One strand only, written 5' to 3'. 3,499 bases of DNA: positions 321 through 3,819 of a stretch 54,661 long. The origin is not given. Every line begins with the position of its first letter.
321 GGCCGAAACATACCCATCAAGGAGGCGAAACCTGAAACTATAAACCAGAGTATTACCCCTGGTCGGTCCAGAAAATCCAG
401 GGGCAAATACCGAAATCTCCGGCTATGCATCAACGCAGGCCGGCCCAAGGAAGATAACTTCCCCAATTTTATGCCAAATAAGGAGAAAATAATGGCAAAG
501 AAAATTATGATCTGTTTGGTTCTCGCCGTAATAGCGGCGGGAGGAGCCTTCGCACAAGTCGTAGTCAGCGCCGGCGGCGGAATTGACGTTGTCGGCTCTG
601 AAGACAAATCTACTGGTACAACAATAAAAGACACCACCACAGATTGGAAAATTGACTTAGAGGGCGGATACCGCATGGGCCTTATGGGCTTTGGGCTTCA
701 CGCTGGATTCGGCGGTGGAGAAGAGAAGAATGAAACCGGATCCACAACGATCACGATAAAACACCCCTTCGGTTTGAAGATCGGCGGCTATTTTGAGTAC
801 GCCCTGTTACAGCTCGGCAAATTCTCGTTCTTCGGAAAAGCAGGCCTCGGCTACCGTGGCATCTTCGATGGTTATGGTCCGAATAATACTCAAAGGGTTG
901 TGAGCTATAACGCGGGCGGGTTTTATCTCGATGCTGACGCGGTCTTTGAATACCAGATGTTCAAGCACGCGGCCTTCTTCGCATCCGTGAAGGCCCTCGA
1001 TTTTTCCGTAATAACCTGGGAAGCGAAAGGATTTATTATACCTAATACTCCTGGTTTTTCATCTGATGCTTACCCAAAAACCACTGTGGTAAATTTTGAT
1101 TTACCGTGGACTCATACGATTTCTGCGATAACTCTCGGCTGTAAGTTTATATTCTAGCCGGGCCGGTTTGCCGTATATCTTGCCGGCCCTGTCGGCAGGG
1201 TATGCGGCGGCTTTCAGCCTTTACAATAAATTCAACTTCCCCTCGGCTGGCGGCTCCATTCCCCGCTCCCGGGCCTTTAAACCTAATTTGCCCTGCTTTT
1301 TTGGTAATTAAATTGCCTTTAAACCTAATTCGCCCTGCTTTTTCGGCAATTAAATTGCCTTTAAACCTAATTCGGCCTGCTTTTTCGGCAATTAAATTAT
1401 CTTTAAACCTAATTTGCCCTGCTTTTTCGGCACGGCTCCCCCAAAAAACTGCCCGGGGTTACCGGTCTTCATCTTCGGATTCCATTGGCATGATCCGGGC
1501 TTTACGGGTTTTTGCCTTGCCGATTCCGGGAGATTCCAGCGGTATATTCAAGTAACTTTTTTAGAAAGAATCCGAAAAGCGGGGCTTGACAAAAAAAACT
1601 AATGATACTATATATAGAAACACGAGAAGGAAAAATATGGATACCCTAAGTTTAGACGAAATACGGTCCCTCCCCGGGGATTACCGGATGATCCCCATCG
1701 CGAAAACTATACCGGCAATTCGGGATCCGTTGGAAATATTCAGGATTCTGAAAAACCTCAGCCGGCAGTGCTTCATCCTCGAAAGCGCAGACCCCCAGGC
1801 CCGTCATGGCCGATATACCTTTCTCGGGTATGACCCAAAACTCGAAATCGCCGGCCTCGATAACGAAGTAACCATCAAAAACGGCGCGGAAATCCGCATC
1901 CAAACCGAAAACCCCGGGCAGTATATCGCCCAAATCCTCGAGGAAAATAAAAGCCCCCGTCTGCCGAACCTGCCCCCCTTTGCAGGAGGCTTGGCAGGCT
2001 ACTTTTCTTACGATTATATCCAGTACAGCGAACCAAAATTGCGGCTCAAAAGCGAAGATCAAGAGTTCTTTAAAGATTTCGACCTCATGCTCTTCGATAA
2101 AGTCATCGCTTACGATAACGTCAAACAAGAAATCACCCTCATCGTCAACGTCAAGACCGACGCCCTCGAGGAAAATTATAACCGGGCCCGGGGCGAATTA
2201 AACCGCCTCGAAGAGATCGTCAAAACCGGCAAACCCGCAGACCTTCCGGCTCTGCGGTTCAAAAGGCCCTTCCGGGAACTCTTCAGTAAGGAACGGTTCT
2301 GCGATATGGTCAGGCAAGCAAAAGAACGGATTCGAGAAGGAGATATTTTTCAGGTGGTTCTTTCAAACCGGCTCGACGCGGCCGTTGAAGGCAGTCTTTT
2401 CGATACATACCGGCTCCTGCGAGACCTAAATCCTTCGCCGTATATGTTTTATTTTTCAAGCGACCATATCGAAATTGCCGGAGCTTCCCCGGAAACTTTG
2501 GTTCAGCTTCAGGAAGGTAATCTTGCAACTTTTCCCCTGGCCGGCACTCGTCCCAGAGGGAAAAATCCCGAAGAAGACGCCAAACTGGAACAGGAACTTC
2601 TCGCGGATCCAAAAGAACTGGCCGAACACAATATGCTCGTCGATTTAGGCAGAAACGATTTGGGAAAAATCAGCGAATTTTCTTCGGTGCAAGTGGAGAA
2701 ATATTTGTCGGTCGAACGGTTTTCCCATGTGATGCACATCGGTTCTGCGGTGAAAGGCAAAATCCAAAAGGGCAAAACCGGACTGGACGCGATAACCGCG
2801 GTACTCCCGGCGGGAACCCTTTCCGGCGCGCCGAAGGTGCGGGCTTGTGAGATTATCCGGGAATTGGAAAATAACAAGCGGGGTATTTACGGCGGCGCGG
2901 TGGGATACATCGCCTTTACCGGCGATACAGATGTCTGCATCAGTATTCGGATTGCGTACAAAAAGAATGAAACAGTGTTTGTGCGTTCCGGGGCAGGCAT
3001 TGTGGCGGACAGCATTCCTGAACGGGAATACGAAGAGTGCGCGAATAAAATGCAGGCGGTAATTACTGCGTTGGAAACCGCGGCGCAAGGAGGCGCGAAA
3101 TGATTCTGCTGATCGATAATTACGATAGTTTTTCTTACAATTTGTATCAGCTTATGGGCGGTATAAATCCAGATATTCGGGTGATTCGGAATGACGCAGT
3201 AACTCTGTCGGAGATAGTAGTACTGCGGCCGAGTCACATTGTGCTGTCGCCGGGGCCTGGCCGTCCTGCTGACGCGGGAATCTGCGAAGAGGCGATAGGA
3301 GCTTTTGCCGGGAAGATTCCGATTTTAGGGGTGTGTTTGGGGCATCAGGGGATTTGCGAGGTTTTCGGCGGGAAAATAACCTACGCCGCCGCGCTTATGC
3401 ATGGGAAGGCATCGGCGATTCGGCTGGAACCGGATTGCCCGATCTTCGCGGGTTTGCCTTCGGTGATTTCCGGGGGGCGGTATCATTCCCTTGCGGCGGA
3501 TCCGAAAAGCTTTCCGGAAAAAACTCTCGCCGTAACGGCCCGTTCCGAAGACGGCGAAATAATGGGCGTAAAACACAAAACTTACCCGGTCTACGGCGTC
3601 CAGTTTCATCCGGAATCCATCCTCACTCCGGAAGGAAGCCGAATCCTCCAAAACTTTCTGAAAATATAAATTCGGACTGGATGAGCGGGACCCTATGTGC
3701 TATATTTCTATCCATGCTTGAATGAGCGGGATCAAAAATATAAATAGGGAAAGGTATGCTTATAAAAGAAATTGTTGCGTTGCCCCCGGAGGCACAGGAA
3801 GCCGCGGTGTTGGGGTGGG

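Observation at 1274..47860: A dispersed family of strictly 21-bp-periodic intergenic tandem arrays (four loci, about 1.3 kb in 54.7 kb)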

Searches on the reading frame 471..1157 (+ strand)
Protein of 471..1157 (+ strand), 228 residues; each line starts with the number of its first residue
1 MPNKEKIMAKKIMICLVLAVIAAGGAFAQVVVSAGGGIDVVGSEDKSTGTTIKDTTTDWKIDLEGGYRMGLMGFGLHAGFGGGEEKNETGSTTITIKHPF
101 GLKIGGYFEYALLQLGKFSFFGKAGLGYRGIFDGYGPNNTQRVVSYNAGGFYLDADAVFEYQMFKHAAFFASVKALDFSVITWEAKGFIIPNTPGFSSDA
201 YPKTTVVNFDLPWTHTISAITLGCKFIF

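Call 39: search_protein_families(library=pfam, proteins=[window:471-1157:+], max_evalue=0.00001)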
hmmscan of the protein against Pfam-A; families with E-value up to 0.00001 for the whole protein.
window:471-1157:+ (228 aa): 0 families

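Call 41: find_encoding_contigs(protein=window:471-1157:+, flank=10000)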
Protein window:471-1157:+ (228 aa): 1 contig read that carries it; 1 place shown.
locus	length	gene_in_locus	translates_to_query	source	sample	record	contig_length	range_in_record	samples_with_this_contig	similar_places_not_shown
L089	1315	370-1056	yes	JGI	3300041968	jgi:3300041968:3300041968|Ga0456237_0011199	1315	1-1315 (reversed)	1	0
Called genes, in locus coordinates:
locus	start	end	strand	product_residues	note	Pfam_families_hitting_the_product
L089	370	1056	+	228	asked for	-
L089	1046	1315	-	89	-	?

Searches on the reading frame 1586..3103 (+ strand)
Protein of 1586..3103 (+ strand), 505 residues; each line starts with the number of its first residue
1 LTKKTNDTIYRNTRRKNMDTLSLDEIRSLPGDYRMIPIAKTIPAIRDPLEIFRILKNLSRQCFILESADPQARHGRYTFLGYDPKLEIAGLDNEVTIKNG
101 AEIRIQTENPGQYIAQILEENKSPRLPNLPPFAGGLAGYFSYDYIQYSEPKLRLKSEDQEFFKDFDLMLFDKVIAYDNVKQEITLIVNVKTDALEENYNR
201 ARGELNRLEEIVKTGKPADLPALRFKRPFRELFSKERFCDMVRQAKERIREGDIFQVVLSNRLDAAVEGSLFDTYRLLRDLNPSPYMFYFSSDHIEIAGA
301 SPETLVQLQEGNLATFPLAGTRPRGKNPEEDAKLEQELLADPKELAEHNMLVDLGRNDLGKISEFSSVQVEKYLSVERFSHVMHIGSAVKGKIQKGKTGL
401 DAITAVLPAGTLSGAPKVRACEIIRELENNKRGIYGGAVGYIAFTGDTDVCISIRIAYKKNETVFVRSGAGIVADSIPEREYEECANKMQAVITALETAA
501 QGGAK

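Call 39: search_protein_families(library=pfam, proteins=[window:1586-3103:+], max_evalue=0.00001)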
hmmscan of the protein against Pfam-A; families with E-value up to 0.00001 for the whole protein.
window:1586-3103:+ (505 aa): 2 families
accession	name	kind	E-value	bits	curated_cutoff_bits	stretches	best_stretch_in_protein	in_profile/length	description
PF00425.24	Chorismate_bind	-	3.8e-91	305.6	27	1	235-488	2-257/257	chorismate binding enzyme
PF04715.19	Anth_synt_I_N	-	7.7e-31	107.7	23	1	46-185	3-140/140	Anthranilate synthase component I, N terminal region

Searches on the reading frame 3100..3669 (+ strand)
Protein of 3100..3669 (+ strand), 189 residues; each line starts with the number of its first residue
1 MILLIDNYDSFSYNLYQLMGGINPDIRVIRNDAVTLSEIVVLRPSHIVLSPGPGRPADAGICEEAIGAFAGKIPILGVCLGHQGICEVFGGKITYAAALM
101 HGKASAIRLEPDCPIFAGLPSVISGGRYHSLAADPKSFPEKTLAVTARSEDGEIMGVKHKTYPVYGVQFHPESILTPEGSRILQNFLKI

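Call 39: search_protein_families(library=pfam, proteins=[window:3100-3669:+], max_evalue=0.00001)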
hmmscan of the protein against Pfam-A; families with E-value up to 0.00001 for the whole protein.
window:3100-3669:+ (189 aa): 2 families
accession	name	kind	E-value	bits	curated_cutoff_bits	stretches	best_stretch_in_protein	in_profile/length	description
PF00117.34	GATase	-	7.2e-52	176.3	22.8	1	3-187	1-187/190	Glutamine amidotransferase class-I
PF07722.19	Peptidase_C26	-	1e-09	38.9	20.5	1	68-172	101-219/219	Peptidase C26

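Call 74: find_encoding_contigs(protein=window:3100-3669:+, flank=10000)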
Protein window:3100-3669:+ (189 aa): no gene with exactly this product is on record in the collection.
